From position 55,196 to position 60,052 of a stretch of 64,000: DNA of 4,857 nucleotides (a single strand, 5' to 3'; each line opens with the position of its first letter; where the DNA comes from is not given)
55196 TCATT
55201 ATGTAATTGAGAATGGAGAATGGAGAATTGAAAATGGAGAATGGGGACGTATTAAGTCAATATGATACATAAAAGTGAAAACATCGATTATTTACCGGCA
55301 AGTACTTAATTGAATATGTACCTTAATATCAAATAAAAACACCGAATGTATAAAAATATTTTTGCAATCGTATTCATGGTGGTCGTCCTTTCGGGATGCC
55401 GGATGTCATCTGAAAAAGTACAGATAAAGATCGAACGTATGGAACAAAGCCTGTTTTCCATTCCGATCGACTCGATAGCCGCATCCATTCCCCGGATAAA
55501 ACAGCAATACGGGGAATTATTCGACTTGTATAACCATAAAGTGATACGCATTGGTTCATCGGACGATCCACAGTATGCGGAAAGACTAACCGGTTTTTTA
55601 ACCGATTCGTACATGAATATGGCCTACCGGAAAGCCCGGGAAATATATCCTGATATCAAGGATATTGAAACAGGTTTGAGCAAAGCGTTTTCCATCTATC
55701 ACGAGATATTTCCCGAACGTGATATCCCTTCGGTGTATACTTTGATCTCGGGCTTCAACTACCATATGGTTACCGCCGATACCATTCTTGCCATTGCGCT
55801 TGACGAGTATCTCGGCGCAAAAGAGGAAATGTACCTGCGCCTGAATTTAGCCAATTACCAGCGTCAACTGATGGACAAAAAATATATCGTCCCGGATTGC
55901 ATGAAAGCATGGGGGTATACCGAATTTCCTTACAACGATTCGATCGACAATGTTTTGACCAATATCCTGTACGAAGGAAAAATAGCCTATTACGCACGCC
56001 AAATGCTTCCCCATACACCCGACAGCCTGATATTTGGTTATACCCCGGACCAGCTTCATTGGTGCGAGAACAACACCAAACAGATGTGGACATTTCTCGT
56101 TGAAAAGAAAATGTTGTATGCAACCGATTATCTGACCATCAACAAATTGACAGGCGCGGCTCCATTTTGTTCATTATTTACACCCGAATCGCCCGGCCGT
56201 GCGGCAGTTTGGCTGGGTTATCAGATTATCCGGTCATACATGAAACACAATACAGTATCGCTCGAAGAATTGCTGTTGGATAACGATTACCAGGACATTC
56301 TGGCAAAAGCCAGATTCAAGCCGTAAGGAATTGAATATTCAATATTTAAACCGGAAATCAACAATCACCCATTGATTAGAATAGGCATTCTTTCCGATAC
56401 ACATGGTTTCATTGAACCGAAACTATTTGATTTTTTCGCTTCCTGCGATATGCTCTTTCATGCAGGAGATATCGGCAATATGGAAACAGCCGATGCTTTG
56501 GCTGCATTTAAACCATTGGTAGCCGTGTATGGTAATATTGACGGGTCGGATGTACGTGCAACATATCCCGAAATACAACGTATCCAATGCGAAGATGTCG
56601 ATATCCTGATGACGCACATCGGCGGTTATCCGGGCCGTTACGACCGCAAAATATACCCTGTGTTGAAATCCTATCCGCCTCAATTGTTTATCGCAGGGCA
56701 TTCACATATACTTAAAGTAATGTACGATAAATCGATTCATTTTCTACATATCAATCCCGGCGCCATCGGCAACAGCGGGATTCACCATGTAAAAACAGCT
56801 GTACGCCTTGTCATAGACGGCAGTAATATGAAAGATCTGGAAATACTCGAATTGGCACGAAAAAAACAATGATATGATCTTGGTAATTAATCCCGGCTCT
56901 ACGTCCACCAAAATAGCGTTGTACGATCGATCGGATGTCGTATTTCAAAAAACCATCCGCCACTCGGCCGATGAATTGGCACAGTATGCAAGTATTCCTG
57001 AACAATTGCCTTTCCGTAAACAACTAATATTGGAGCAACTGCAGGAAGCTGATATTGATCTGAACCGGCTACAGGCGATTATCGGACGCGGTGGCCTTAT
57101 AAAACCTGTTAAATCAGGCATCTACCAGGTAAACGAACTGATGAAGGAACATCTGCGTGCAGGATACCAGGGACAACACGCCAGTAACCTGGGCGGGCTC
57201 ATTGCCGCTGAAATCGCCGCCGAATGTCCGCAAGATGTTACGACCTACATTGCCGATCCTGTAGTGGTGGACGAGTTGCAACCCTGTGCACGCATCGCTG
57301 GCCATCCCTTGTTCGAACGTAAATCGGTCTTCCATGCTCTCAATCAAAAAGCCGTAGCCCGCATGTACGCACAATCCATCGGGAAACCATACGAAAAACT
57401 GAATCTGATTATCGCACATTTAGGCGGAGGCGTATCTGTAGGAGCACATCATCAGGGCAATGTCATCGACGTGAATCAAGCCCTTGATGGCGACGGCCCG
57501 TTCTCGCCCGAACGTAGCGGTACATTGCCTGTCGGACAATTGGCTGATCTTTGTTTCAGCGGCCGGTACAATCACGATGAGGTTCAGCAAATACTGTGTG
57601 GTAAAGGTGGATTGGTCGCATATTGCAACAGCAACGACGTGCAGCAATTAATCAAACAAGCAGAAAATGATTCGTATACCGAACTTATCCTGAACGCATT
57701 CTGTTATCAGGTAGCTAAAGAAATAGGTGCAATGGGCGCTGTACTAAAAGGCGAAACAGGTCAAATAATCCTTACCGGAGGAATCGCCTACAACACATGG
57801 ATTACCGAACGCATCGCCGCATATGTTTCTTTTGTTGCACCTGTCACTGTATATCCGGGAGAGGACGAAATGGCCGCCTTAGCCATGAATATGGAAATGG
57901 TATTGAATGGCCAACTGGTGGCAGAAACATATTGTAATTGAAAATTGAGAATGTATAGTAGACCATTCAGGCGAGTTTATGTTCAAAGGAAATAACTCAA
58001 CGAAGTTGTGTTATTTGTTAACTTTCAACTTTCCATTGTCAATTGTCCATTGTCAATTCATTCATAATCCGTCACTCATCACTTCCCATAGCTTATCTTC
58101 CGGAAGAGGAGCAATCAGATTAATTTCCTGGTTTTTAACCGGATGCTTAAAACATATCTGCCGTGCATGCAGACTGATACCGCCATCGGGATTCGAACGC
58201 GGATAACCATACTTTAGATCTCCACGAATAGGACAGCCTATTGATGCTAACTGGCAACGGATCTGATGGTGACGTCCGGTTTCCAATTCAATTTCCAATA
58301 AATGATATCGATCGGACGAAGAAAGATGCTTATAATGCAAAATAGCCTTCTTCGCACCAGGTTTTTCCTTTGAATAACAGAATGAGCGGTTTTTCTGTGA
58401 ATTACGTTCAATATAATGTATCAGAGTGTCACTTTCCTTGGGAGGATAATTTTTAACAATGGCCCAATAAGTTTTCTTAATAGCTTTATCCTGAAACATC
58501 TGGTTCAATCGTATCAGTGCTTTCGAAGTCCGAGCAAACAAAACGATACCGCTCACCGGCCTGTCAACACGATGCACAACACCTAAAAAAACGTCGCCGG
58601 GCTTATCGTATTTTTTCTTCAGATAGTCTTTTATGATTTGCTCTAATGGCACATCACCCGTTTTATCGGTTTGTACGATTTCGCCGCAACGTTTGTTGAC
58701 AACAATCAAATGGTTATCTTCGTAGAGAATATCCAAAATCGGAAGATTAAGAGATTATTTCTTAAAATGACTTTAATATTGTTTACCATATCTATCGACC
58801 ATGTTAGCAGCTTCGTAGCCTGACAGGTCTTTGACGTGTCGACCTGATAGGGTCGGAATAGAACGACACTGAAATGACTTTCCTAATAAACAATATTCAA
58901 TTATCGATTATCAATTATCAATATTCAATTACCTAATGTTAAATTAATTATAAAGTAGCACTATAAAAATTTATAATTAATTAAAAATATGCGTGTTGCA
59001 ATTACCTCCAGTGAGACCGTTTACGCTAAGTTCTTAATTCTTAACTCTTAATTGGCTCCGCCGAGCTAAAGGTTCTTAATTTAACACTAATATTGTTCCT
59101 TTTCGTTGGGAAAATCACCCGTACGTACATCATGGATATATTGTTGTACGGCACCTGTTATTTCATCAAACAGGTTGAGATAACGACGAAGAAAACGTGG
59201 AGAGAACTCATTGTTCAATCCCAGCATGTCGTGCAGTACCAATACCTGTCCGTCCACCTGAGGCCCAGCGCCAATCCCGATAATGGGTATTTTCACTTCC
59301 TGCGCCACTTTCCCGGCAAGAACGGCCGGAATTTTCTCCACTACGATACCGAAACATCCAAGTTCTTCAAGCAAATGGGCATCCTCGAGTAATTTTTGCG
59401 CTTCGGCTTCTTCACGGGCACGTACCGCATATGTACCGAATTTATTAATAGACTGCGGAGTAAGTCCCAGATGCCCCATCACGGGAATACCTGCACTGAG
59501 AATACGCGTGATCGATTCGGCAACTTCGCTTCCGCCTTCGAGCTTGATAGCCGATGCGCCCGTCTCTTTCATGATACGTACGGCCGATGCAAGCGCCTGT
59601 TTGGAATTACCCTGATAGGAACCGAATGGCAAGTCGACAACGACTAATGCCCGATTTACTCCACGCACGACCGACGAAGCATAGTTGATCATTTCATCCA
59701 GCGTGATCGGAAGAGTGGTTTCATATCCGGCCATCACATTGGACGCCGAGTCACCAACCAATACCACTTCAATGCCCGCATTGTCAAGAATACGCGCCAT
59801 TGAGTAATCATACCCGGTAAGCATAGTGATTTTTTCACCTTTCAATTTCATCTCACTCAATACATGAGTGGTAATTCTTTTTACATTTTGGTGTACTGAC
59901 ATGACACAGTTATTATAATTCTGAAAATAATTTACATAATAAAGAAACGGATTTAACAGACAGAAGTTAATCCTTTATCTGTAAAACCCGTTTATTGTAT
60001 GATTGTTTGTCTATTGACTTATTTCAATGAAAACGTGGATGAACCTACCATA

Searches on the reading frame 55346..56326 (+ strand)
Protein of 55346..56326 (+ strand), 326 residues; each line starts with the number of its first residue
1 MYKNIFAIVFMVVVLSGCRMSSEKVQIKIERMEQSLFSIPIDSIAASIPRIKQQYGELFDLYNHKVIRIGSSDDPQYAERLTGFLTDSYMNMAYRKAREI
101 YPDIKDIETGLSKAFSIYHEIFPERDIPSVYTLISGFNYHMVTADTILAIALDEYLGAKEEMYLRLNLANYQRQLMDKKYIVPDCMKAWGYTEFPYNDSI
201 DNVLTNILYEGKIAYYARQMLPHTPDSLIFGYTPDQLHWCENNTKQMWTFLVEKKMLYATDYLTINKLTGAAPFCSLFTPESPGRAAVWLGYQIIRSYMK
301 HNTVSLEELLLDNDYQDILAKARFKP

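Call 28: search_protein_families(library=pfam, proteins=[window:55346-56326:+], max_evalue=0.001)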
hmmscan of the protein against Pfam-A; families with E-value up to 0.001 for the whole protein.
window:55346-56326:+ (326 aa): 1 family
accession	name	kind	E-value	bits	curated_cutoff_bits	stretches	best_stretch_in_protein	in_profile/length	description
PF25594.1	GldB_lipo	-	3.7e-94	316.3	27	1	21-326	9-309/309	Gliding motility protein GldB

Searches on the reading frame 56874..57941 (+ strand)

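Call 28: search_protein_families(library=pfam, proteins=[window:56874-57941:+], max_evalue=0.001)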
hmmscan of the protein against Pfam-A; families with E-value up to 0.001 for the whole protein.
window:56874-57941:+ (355 aa): 3 families
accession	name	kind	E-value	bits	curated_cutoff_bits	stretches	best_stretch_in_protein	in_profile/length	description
PF00871.23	Acetate_kinase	-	6.8e-21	74.8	22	1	149-309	173-337/392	Acetokinase family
PF01869.26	BcrAD_BadFG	-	3.7e-05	23.8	31.5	0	249-318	175-244/271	BadF/BadG/BcrA/BcrD ATPase family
PF22521.2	HypF_C_2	-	0.00083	19.6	27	0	256-317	153-216/241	Carbamoyltransferase, Kae1-like Domain, second subdomain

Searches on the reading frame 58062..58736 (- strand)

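Call 58: search_protein_families(library=pfam, proteins=[window:58062-58736:-], max_evalue=0.001)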
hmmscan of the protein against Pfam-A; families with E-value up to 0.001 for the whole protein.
window:58062-58736:- (224 aa): 1 family
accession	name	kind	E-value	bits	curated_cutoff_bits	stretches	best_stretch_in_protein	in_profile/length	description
PF00849.27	PseudoU_synth_2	-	2.4e-34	119.2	26.8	1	9-165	1-152/152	RNA pseudouridylate synthase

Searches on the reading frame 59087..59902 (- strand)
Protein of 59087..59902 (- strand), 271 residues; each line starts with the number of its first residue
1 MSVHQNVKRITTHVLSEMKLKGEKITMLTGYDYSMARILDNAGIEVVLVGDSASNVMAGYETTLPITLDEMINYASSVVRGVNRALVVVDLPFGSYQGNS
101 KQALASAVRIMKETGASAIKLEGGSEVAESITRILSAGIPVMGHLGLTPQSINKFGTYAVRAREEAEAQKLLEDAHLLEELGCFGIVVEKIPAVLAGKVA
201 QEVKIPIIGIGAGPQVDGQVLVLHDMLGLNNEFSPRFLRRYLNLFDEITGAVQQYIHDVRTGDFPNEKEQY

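Call 58: search_protein_families(library=pfam, proteins=[window:59087-59902:-], max_evalue=0.001)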
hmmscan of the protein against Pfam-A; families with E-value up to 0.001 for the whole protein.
window:59087-59902:- (271 aa): 2 families
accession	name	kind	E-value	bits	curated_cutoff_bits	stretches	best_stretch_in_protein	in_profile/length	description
PF02548.21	Pantoate_transf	-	2.2e-111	371.9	28.7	1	9-267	1-259/259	Ketopantoate hydroxymethyltransferase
PF13714.12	PEP_mutase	-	6.8e-07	29.5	31.5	1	17-125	3-108/240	Phosphoenolpyruvate phosphomutase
